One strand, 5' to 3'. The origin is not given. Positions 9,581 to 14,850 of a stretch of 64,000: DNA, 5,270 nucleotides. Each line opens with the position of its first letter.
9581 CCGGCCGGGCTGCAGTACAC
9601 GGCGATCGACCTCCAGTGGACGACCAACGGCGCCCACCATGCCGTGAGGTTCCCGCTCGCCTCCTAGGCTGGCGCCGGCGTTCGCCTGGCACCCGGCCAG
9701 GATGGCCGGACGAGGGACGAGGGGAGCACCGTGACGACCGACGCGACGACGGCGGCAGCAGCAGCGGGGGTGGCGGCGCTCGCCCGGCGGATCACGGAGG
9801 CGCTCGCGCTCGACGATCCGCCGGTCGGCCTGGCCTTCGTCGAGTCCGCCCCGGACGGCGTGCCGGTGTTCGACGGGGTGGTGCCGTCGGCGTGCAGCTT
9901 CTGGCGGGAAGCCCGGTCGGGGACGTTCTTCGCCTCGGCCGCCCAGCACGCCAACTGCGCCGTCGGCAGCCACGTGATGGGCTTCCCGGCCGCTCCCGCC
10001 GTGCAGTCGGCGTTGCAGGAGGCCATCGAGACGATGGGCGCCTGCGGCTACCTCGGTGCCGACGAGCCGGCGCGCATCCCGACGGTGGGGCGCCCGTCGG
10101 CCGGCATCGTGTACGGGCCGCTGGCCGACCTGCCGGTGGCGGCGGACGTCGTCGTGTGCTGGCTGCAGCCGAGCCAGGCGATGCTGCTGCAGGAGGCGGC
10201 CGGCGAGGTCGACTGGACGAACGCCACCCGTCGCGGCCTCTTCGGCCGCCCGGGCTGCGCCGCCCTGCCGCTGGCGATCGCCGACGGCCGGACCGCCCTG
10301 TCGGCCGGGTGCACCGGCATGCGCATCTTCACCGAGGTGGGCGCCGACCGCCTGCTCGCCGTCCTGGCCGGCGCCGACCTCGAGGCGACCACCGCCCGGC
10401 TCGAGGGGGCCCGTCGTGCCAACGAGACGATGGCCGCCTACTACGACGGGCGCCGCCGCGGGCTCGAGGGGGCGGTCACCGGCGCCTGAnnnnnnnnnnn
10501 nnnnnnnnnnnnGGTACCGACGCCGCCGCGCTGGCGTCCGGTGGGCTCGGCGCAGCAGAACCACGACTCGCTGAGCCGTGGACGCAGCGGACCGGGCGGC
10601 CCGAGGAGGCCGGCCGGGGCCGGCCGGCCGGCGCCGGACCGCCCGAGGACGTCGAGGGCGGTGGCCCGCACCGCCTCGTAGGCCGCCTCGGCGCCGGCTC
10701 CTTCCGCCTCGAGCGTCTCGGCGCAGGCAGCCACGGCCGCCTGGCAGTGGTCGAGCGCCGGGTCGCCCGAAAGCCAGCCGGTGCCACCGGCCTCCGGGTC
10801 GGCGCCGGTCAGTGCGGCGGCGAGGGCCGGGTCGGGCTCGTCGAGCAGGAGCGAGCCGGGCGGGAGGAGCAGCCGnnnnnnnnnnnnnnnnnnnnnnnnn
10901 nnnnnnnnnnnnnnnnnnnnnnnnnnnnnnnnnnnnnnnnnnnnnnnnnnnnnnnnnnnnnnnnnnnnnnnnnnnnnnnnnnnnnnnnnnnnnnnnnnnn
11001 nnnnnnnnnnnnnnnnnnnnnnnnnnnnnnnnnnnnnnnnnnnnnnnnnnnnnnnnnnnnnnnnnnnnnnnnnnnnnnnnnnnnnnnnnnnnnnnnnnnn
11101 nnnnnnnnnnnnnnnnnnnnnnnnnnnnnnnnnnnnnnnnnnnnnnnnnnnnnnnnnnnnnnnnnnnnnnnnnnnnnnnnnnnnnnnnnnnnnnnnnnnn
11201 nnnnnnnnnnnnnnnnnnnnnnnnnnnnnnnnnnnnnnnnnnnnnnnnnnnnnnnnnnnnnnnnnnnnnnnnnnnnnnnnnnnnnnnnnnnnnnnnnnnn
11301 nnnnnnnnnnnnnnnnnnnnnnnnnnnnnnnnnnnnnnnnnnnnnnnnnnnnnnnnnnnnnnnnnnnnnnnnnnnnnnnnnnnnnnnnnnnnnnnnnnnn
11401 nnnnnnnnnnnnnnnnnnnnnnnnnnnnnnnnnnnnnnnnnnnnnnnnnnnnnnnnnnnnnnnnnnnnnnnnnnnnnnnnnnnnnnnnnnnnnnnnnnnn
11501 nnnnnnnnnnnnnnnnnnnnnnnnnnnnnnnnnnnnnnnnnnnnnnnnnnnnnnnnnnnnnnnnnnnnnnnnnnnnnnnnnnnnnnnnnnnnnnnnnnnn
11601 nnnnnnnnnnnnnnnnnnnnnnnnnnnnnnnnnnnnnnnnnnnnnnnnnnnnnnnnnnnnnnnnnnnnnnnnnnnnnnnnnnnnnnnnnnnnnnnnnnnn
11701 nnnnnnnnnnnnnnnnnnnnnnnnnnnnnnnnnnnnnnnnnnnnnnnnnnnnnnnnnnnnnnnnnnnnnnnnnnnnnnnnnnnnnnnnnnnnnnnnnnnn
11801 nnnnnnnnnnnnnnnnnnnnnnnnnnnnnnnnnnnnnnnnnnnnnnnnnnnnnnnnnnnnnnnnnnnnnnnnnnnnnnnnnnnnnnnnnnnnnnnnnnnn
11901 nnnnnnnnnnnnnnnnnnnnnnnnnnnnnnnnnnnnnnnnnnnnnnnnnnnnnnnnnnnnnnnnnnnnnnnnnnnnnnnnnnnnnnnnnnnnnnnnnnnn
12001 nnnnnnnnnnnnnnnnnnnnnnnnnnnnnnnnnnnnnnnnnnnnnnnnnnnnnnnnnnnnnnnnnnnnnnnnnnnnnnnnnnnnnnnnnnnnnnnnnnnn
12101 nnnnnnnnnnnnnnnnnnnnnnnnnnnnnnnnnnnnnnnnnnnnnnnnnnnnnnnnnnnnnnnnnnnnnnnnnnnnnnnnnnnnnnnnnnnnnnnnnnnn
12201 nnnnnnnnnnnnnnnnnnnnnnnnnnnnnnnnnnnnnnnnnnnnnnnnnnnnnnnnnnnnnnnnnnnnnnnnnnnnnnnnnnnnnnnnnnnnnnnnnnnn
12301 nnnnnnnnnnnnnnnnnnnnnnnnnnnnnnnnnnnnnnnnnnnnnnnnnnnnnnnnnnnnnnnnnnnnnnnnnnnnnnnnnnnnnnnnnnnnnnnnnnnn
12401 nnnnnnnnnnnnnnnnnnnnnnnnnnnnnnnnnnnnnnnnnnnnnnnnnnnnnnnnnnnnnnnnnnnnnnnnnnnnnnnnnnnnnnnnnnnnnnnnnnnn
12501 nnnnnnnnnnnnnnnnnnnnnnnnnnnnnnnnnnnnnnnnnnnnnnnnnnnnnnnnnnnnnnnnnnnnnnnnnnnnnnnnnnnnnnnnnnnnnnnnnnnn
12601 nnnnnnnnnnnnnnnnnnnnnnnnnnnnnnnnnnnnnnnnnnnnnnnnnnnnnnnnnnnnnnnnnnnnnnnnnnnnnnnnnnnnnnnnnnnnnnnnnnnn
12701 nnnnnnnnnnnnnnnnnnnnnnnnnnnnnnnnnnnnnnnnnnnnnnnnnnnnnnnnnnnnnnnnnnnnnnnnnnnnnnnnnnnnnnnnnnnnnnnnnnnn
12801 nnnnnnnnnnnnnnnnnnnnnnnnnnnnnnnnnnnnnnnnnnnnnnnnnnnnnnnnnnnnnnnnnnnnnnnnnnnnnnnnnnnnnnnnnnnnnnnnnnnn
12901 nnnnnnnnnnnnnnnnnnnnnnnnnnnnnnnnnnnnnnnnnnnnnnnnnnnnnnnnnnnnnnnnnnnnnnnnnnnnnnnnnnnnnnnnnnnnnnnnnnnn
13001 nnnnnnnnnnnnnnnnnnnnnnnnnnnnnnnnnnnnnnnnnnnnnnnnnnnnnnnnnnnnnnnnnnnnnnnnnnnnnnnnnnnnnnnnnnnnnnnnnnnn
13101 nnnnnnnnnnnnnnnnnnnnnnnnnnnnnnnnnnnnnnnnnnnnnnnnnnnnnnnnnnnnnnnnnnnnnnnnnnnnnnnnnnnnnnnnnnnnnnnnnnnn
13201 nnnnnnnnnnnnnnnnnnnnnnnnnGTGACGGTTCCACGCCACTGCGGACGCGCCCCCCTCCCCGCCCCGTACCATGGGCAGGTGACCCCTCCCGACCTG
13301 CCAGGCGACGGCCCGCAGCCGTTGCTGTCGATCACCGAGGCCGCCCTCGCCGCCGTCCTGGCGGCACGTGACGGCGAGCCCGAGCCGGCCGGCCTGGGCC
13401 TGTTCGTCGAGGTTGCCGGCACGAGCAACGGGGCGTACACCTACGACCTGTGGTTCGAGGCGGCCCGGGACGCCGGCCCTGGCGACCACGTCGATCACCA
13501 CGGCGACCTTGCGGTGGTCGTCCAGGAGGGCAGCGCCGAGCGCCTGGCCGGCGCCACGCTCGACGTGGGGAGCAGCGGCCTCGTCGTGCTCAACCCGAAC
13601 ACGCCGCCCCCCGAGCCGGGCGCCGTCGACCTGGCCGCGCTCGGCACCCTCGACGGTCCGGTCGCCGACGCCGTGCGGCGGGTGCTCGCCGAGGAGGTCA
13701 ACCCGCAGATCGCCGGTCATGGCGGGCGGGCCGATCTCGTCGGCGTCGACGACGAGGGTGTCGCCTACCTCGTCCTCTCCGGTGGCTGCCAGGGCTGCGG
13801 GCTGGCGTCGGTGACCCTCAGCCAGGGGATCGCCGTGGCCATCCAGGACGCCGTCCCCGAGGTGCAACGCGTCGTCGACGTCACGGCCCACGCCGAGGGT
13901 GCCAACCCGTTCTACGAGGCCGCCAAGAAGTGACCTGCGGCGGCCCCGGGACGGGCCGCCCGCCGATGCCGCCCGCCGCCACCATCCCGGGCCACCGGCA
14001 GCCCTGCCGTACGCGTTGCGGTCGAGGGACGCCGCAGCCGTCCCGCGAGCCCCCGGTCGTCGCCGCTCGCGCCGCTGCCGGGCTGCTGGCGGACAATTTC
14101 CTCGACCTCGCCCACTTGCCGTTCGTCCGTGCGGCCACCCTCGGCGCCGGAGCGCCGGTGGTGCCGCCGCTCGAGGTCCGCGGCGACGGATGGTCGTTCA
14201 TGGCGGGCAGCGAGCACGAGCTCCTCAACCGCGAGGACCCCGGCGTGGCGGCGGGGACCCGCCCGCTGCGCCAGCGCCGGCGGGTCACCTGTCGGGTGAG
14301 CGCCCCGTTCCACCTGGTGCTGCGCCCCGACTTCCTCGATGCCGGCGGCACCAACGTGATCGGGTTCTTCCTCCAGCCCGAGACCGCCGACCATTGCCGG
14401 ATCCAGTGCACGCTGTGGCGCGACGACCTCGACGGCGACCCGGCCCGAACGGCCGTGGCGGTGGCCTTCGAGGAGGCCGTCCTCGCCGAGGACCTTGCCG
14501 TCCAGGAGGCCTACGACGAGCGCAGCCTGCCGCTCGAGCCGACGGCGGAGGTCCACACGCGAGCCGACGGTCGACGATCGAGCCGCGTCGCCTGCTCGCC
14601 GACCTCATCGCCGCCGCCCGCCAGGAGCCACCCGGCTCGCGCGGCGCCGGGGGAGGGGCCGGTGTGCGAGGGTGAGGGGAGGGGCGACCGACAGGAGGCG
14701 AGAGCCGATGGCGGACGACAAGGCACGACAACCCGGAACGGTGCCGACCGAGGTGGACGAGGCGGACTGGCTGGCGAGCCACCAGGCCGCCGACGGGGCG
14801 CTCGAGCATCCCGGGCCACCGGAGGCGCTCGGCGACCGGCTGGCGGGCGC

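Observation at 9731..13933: ATP-grasp ligase translationally coupled to a CCAEP-tail radical SAM enzyme, flanked by DUF169 and an Nfu-type Fe-S protein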

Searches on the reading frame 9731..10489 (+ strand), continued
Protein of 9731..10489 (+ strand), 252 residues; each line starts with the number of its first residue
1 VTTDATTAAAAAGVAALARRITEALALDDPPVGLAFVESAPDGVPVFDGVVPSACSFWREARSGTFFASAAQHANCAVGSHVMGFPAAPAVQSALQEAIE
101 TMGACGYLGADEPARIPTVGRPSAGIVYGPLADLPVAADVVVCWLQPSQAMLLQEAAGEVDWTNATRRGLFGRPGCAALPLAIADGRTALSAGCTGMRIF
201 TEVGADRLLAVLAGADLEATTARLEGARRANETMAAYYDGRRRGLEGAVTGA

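Call 74: predict_structure(alignment_id=A4)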
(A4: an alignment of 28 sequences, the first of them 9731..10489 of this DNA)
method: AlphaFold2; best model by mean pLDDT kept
length: 252 residues; sequences in the alignment: 28
mean_pLDDT: 92.5   pTM: 0.88
mean pLDDT of the five models: 92.5, 92.2, 91.9, 91.0, 90.9
residues with pLDDT >= 90: 212; 70-90: 30; 50-70: 10; < 50: 0
segments of 3 or more residues with pLDDT < 50: none
pLDDT, mean of each block of 10 residues (from residue 1): 74 94 97 98 97 94 97 95 95 96 92 93 97 97 97 89 69 85 94 91 93 96 97 97 92 74
secondary structure, 60 per line:
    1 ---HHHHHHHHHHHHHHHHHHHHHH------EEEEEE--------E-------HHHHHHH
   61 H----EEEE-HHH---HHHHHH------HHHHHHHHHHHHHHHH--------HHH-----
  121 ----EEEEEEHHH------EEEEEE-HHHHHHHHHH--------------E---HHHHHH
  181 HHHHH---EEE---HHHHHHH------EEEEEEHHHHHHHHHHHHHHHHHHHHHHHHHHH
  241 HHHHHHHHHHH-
elements in order: H4-25 E32-37 H54-61 E66-69 H77-82 H89-104 E125-130 E140-145 H147-156 H175-185 E189-191 H195-201 E208-213 H214-251

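Call 77: fold_search(model_id=the predicted structure, library=pdb)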
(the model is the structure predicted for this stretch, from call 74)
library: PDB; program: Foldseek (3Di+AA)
matches with E <= 10: 366; with E <= 0.001: 0
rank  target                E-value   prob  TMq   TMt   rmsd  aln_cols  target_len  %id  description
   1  4j8l                  2.4e-01  0.30  0.22  0.17   5.7       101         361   17  CRYSTAL STRUCTURE OF THE PYRIDOXAL-5'-PHOSPHATE DEPENDENT protein YhfS from Escherichia coli (released 2014-03-05)
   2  3zcx_B                3.4e-01  0.06  0.18  0.16  16.0       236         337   12  Structure of GAPDH from Thermosynechococcus elongatus (released 2013-12-11)
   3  6khq_B                4.4e-01  0.21  0.20  0.15   5.8        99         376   17  bacterial cystathionine gamma-lyase MccB of Staphylococcus aureus with cofactor PLP (released 2020-03-25)
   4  2pkr_A                5.0e-01  0.06  0.20  0.16  16.0       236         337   11  Crystal structure of (A+CTE)4 chimeric form of photosyntetic glyceraldehyde-3-phosphate dehydrogenase, complexed with  (released 2007-06-19)
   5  6ghr_B                5.0e-01  0.06  0.19  0.16  15.8       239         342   12  cyanobacterial GAPDH with full-length CP12 (released 2019-05-08)
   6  8erb_D                5.3e-01  0.18  0.20  0.13   6.1       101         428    9  Crystal structure of Fub7 in complex with vinylglycine ketimine (released 2023-10-18)
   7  8wko_A                5.7e-01  0.16  0.20  0.13   5.6       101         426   10  Crystal structure of O-acetylhomoserine sulfhydrylase from Lactobacillus plantarum in the closed form (released 2024-02-14)
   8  6m5x_O                5.7e-01  0.07  0.21  0.17  16.2       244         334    9  A fungal glyceraldehyde-3-phosphate dehydrogenase with self-resistance to inhibitor heptelidic acid (released 2020-12-30)
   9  6ld9_A                6.0e-01  0.10  0.17  0.12   7.0       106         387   12  Crystal structure of cystathionine gamma synthase from Xanthomonas oryzae pv. oryzae in complex with cystathionine (released 2020-11-25)
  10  1gyp_A                6.0e-01  0.06  0.20  0.16  16.3       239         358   15  CRYSTAL STRUCTURE OF GLYCOSOMAL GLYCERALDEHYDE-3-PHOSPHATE DEHYDROGENASE FROM LEISHMANIA MEXICANA: IMPLICATIONS FOR ST (released 1995-12-07)
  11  3sth_C                6.4e-01  0.06  0.21  0.17  16.0       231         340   13  Crystal structure of glyceraldehyde-3-phosphate dehydrogenase from Toxoplasma gondii (released 2011-08-03)
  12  8erb_C                6.8e-01  0.15  0.20  0.13   6.1       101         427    9  Crystal structure of Fub7 in complex with vinylglycine ketimine (released 2023-10-18)
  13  8jui                  6.8e-01  0.14  0.20  0.15   5.5       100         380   11  Crystal structures of Cystathionine beta lyase from Bacillus cereus ATCC 14579 (released 2024-07-03)
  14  4ixz_C                6.8e-01  0.13  0.18  0.13   6.5        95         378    9  Native structure of cystathionine gamma lyase (XometC) from xanthomonas oryzae pv. oryzae at pH 9.0 (released 2014-01-29)
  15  8erb_H                7.3e-01  0.15  0.20  0.13   6.1       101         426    9  Crystal structure of Fub7 in complex with vinylglycine ketimine (released 2023-10-18)
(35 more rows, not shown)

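Call 106: search_protein_families(library=pfam, proteins=[L210:7285-9123:+, L212:7441-8679:+], max_evalue=0.001)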
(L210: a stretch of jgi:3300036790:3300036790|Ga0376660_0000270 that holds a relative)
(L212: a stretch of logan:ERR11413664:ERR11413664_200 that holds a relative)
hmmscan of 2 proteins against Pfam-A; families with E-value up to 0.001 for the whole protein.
L210:7285-9123:+ (612 aa): 11 families
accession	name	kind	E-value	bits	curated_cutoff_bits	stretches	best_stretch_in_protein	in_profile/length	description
PF13535.11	ATP-grasp_4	-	1.3e-21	77.3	27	1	145-298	2-158/160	ATP-grasp domain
PF18603.7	LAL_C2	-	9.1e-14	51.9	29.4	1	337-413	2-77/78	L-amino acid ligase C-terminal domain 2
PF00583.31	Acetyltransf_1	-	3.6e-07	30.9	20.7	1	475-565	31-116/116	Acetyltransferase (GNAT) family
PF18130.6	ATPgrasp_N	-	5.2e-07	30.6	27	1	21-99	2-81/81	ATP-grasp N-terminal domain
PF02786.22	CPSase_L_D2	-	1.1e-06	28.8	19.8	1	110-214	1-102/211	Carbamoyl-phosphate synthase L chain, ATP binding domain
PF13508.13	Acetyltransf_7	-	3.1e-05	24.7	27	1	506-566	25-83/84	Acetyltransferase (GNAT) domain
PF02222.28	ATP-grasp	-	5e-05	23.5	27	1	118-291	3-162/179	ATP-grasp domain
PF13549.11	ATP-grasp_5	-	6.7e-05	22.8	27.6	1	115-151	16-52/221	ATP-grasp domain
PF01071.24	GARS_A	-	8.4e-05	22.9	27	1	110-214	2-101/194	Phosphoribosylglycinamide synthetase, ATP-grasp (A) domain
PF02655.19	ATP-grasp_3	-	0.00039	21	23.2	1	141-294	27-159/160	ATP-grasp domain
PF07478.18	Dala_Dala_lig_C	-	0.00048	20.1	24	0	132-173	22-64/204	D-ala D-ala ligase C-terminus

L212:7441-8679:+ (412 aa): 2 families
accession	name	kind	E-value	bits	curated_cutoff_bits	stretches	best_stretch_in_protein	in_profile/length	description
PF17843.6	MycE_N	-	4.8e-15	56.6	27.3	1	30-132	3-107/111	MycE methyltransferase N-terminal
PF13578.12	Methyltransf_24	-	9.2e-05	23.7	26.3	1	252-319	43-105/105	Methyltransferase domain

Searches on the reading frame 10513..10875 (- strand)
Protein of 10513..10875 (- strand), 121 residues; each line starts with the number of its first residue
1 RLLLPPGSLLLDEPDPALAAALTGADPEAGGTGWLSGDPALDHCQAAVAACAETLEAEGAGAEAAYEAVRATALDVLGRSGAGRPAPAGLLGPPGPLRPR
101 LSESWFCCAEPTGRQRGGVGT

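Call 93: search_protein_representatives(protein=window:10513-10875:-)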
Query: 121 residues. Proteins with E-value up to 0.001 (for the whole library): 137; up to 1e-10: 22; up to 1e-30: 2. The best 137 are listed.
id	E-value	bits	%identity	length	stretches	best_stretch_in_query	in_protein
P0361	1.5e-45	171.1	73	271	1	1-120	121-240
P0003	6.9e-37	143.1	58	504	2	1-120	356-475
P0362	7.2e-24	101.0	51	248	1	1-119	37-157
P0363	5.3e-21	91.8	53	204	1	1-118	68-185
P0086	1.8e-18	83.6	54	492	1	1-115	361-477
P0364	3.1e-18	82.8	48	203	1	1-120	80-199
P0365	2.1e-15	73.7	45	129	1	11-120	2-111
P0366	3.3e-15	73.0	53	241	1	1-115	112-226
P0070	1.1e-14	71.3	45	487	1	1-116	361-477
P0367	1.2e-14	71.2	42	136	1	1-121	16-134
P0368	1.3e-13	67.9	47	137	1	31-120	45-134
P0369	4.1e-13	66.3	48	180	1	1-116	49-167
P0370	4.7e-13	66.1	51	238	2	23-116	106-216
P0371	9.4e-13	65.1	40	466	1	1-120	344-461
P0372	5.8e-12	62.6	48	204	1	1-116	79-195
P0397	7.0e-09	52.6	46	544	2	1-80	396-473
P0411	1.3e-07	48.5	45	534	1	1-114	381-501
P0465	1.3e-04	38.8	33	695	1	1-116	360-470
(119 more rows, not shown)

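Call 94: search_protein_families(library=pfam, proteins=[P0465, P0397, P0411], max_evalue=0.001)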
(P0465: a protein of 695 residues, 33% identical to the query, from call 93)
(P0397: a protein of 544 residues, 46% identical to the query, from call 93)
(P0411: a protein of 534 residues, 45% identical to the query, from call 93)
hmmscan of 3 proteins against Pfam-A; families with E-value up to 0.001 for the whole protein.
P0465 (695 aa): 3 families
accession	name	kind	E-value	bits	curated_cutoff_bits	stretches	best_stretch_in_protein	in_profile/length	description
PF03243.20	MerB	-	1.2e-14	54.7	27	1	562-663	1-106/126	Alkylmercury lyase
PF04055.27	Radical_SAM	-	5.6e-14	53.1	29.5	1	181-319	3-142/166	Radical SAM superfamily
PF02310.24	B12-binding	-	1.1e-06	28.9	32.1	1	9-117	7-120/121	B12 binding domain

P0397 (544 aa): 2 families
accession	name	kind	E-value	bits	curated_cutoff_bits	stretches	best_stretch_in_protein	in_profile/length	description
PF04055.27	Radical_SAM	-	1.3e-12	48.7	29.5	1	216-378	2-165/166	Radical SAM superfamily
PF02310.24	B12-binding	-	2.1e-06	28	32.1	1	6-84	5-86/121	B12 binding domain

P0411 (534 aa): 1 family
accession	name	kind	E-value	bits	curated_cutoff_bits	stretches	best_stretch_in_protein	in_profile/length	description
PF04055.27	Radical_SAM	-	5.5e-14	53.1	29.5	1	203-361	4-163/166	Radical SAM superfamily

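Call 96: find_encoding_contigs(protein=P0465, flank=8000, max_places=3)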
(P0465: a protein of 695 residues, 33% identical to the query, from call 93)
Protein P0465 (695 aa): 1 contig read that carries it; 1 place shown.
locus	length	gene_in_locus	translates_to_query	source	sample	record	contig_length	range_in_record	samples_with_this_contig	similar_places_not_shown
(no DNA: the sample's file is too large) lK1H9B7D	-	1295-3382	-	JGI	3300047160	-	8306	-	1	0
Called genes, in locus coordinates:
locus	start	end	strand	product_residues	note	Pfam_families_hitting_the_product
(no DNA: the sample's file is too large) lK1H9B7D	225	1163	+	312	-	PF13469:Sulfotransfer_3, PF00685:Sulfotransfer_1 (weak)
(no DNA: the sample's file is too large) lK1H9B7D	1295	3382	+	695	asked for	PF02310:B12-binding (weak), PF04055:Radical_SAM, PF03243:MerB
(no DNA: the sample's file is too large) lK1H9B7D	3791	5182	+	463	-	PF00370:FGGY_N, PF02782:FGGY_C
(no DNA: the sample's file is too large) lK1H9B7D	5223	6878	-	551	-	PF02543:Carbam_trans_N, PF16861:Carbam_trans_C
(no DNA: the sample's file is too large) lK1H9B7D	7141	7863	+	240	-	PF03243:MerB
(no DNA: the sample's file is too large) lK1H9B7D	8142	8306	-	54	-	?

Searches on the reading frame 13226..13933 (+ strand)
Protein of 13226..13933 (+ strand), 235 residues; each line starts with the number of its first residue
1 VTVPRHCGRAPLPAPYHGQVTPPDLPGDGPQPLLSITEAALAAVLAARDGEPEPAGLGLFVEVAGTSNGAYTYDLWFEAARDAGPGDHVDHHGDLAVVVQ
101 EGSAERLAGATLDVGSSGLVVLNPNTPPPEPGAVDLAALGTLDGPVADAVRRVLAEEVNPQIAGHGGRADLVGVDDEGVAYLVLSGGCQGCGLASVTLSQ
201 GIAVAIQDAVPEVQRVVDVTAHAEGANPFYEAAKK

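Call 3: search_protein_families(library=ncbifam, proteins=[window:13226-13933:+], max_evalue=0.01)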
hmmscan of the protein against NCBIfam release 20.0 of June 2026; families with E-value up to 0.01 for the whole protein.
window:13226-13933:+ (235 aa): 4 families
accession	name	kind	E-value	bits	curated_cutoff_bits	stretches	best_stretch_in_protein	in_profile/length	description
TIGR03341.1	YhgI_GntY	equivalog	2.8e-24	86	269.35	1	36-230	3-190/190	Fe-S biogenesis protein NfuA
NF008392.0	PRK11190.1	equivalog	4.1e-19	69.2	268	1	143-230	104-192/192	Fe-S biogenesis protein NfuA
TIGR02000.1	NifU_proper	equivalog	3.6e-06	26.6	273.3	1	149-217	223-288/290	Fe-S cluster assembly protein NifU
TIGR00049.1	TIGR00049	subfamily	4.8e-05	23.5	58.8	1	35-125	2-93/106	iron-sulfur cluster assembly accessory protein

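Call 4: search_protein_families(library=pfam, proteins=[window:13226-13933:+], max_evalue=0.01)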
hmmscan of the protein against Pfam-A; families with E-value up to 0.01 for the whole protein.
window:13226-13933:+ (235 aa): 1 family
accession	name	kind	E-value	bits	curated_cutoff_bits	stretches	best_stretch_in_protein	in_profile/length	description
PF01106.22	NifU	-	4.8e-18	65.5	27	1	150-217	1-67/67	NifU-like domain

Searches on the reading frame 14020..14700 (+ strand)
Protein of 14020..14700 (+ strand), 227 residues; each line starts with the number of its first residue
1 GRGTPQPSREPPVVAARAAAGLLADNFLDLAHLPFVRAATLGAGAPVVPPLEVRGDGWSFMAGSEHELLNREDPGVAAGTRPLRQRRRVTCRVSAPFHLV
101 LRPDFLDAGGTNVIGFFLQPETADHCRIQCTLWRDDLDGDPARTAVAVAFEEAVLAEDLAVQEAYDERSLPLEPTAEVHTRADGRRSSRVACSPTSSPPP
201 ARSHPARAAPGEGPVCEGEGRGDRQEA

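Call 43: search_protein_families(library=pfam, proteins=[window:14020-14700:+], max_evalue=0.001)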
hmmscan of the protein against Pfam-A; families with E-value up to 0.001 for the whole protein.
window:14020-14700:+ (227 aa): 1 family
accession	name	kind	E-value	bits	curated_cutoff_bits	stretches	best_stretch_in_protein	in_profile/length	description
PF19112.6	VanA_C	-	3e-18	67.1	23.5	1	17-184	2-178/193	Vanillate O-demethylase oxygenase C-terminal domain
